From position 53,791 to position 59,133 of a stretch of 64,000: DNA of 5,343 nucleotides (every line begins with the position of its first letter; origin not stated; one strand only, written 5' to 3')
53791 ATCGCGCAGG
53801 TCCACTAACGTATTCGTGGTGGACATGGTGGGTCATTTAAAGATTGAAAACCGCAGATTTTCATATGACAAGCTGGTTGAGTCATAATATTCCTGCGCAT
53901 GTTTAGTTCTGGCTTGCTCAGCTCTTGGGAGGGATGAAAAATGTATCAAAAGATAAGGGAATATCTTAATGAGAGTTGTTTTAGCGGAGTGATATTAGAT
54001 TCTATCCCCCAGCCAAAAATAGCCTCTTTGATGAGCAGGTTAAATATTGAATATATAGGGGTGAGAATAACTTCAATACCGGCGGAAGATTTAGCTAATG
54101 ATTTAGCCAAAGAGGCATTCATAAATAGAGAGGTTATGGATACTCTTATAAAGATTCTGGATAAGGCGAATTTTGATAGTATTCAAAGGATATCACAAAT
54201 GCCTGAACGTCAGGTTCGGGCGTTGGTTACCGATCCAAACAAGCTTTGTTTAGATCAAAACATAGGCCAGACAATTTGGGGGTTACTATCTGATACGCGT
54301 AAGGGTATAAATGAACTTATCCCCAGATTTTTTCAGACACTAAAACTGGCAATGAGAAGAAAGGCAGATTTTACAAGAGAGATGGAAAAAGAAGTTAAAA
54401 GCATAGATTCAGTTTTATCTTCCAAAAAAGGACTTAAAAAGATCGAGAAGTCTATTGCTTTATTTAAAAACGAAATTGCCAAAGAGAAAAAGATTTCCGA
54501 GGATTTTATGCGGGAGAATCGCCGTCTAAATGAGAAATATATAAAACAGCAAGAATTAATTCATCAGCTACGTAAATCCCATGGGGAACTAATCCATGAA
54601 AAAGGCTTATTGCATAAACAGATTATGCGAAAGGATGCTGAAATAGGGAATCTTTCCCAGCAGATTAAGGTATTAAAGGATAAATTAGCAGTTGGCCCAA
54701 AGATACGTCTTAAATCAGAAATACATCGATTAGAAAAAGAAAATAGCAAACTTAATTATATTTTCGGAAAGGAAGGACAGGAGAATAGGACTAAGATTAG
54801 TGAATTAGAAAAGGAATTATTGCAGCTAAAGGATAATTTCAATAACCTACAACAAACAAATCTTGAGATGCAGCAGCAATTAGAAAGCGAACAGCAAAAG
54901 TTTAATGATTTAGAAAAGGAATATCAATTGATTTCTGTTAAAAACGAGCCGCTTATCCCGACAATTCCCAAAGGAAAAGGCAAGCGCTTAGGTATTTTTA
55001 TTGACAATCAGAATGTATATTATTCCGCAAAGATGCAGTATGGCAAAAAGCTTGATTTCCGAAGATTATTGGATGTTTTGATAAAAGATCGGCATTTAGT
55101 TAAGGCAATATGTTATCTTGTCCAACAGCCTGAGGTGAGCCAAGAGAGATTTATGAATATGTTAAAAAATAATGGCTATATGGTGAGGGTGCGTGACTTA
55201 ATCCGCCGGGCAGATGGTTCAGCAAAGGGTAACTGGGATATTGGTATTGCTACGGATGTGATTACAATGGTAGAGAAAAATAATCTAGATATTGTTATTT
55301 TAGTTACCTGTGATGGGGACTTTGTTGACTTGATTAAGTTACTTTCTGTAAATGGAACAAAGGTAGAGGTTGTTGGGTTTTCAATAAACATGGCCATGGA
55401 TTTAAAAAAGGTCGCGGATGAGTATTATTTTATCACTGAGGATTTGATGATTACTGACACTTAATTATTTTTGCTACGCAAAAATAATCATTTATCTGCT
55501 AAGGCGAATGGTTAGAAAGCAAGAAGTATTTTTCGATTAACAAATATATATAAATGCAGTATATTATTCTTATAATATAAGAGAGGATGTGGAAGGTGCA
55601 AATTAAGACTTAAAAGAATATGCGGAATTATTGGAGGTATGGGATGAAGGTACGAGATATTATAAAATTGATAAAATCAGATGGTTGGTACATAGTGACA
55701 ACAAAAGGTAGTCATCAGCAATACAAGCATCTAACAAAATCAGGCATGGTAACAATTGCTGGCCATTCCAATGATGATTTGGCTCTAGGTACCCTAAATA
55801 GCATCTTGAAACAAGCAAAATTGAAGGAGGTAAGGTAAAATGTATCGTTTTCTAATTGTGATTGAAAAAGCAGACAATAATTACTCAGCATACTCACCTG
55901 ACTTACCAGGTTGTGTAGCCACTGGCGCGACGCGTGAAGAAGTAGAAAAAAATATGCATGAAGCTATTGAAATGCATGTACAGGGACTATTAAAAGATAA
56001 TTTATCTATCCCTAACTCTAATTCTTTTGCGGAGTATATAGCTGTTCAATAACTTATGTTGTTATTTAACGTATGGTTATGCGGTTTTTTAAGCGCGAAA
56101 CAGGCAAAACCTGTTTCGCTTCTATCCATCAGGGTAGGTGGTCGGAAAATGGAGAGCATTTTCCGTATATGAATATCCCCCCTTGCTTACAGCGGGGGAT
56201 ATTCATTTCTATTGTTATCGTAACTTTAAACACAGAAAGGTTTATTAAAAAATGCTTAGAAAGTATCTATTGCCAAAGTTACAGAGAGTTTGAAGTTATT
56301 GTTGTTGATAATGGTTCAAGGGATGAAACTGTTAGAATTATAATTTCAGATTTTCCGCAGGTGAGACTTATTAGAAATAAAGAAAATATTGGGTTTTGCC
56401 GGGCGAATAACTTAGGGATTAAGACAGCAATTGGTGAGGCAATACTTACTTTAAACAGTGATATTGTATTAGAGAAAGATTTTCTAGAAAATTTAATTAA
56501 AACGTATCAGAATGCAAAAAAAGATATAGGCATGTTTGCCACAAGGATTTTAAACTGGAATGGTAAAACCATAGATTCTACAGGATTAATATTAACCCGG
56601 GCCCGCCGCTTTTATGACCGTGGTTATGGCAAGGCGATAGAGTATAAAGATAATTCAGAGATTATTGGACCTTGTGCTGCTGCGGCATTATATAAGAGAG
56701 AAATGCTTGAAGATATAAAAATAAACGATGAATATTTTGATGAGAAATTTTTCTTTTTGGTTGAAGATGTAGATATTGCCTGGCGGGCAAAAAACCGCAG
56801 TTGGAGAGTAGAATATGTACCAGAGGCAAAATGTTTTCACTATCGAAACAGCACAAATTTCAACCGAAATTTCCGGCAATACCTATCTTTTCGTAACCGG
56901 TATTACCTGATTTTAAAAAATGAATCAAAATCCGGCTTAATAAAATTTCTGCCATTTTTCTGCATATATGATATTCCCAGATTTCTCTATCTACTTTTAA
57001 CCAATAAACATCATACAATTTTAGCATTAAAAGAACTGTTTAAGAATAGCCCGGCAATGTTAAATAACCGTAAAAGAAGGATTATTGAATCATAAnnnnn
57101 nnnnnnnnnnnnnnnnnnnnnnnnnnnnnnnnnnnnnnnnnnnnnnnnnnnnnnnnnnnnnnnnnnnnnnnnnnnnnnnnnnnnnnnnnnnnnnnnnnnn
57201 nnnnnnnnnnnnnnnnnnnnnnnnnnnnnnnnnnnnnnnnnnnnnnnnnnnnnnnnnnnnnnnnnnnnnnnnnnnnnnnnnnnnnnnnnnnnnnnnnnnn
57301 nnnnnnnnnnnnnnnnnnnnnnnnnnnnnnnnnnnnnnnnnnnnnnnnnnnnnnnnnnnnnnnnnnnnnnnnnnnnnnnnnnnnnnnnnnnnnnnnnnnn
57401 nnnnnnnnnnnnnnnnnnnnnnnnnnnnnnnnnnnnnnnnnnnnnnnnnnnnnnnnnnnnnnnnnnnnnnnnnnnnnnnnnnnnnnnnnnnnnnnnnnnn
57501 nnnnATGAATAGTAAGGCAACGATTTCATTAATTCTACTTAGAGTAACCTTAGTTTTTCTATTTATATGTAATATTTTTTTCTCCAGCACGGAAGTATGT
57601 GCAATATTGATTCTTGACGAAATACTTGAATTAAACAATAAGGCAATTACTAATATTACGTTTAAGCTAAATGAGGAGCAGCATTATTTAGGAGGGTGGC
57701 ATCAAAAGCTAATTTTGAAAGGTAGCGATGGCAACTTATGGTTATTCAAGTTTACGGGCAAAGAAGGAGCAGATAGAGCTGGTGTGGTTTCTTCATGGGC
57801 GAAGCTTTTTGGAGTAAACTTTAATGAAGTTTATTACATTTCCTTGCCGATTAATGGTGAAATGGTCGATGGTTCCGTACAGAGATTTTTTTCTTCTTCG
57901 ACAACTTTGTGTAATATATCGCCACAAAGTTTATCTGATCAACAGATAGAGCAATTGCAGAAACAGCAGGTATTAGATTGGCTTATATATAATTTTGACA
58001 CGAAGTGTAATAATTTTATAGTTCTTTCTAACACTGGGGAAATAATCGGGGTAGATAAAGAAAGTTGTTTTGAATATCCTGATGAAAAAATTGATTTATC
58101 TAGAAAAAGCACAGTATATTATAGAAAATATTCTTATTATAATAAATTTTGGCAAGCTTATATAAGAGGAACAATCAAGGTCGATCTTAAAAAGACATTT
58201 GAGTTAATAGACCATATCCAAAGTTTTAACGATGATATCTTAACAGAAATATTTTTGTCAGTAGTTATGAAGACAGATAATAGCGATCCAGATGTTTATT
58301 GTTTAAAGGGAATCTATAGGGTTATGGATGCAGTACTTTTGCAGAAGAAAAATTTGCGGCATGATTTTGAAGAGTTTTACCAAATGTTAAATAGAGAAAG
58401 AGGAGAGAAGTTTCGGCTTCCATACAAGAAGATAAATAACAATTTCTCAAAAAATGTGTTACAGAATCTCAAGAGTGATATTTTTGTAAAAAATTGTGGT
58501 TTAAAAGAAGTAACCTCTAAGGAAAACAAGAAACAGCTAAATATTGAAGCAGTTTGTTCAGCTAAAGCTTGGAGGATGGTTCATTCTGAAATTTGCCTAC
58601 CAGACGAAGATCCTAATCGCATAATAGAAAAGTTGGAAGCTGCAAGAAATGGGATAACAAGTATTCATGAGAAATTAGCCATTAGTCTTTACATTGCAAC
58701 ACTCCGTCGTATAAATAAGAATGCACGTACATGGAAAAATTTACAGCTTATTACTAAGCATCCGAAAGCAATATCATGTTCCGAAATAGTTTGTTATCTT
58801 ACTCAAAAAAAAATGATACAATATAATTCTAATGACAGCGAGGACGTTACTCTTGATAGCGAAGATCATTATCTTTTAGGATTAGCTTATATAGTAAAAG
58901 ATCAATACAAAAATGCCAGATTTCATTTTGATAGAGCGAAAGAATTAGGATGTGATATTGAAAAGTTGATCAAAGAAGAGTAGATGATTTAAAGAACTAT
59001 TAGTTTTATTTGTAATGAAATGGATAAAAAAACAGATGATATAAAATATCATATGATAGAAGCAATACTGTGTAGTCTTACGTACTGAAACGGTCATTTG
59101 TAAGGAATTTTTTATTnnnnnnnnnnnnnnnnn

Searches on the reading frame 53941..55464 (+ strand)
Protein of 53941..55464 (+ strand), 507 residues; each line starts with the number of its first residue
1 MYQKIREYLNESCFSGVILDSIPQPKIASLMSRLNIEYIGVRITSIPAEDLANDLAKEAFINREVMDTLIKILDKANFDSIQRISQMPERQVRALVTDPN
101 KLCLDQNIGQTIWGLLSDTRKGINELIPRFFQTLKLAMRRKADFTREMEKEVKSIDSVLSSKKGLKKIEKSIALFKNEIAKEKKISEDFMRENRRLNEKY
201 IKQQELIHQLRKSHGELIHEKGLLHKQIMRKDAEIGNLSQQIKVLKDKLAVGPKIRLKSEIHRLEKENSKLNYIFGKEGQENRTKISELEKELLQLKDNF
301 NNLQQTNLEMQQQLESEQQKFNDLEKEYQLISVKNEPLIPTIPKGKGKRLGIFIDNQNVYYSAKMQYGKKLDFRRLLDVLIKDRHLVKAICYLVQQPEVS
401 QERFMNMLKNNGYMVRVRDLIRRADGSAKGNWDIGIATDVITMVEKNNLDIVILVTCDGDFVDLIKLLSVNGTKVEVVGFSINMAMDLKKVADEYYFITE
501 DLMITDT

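Call 20: search_protein_families(library=pfam, proteins=[window:53941-55464:+], max_evalue=0.01)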
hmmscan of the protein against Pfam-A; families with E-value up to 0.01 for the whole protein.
window:53941-55464:+ (507 aa): 2 families
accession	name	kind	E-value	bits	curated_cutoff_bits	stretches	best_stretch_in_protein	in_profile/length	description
PF01936.24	NYN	-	3.3e-29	102.7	24.2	1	349-498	1-144/145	NYN domain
PF17078.10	SHE3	-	8.4e-05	22.8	30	1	224-339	8-121/228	SWI5-dependent HO expression protein 3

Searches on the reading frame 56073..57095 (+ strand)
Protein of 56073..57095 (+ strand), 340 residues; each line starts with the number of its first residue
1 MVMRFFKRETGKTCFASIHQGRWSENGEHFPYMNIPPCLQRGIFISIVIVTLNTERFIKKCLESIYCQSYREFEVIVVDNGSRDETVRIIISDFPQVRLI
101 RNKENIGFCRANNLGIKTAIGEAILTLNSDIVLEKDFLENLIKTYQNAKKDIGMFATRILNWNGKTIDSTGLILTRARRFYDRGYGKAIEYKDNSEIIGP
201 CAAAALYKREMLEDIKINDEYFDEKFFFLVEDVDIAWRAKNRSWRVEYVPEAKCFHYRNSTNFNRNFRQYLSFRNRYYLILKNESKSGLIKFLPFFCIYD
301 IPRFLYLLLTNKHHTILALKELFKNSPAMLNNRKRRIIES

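Call 20: search_protein_families(library=pfam, proteins=[window:56073-57095:+], max_evalue=0.01)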
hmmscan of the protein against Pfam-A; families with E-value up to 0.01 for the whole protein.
window:56073-57095:+ (340 aa): 5 families
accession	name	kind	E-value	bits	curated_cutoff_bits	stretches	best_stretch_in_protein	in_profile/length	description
PF00535.33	Glycos_transf_2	-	1.6e-29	103.5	23.3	1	46-215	1-167/168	Glycosyl transferase family 2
PF13641.12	Glyco_tranf_2_3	-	2.7e-18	67.3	27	1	45-263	3-218/230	Glycosyltransferase like family 2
PF10111.15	Glyco_tranf_2_2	-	5.9e-10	39.5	27.3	1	48-285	3-240/276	Glycosyltransferase like family 2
PF13632.12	Glyco_trans_2_3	-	1.5e-08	35.2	27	1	124-286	2-145/198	Glycosyl transferase family group 2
PF05588.17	Botulinum_HA-17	-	0.0093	16.5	21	0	239-287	40-84/146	Clostridium botulinum HA-17 domain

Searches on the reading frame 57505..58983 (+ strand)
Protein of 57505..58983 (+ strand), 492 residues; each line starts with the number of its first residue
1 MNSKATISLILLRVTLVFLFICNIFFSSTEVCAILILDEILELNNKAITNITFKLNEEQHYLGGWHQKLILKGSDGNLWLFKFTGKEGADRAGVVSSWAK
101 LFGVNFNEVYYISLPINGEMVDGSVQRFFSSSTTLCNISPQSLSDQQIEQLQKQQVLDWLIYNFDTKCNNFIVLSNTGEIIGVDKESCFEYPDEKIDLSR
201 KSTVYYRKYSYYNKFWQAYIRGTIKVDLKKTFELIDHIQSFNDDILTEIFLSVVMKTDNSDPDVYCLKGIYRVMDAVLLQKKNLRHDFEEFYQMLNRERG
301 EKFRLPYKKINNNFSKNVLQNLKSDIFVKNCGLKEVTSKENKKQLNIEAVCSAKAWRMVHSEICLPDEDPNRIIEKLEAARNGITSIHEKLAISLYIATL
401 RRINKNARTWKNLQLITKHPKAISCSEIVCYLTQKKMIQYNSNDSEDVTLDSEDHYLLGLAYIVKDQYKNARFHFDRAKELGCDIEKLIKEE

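Call 20: search_protein_families(library=pfam, proteins=[window:57505-58983:+], max_evalue=0.01)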
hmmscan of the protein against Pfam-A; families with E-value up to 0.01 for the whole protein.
window:57505-58983:+ (492 aa): 2 families
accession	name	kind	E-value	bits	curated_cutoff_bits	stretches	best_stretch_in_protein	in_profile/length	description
PF07719.23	TPR_2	-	0.0024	18.3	27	1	453-481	2-30/34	Tetratricopeptide repeat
PF00454.33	PI3_PI4_kinase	-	0.0089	16.4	27.1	0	117-196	102-177/241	Phosphatidylinositol 3- and 4-kinase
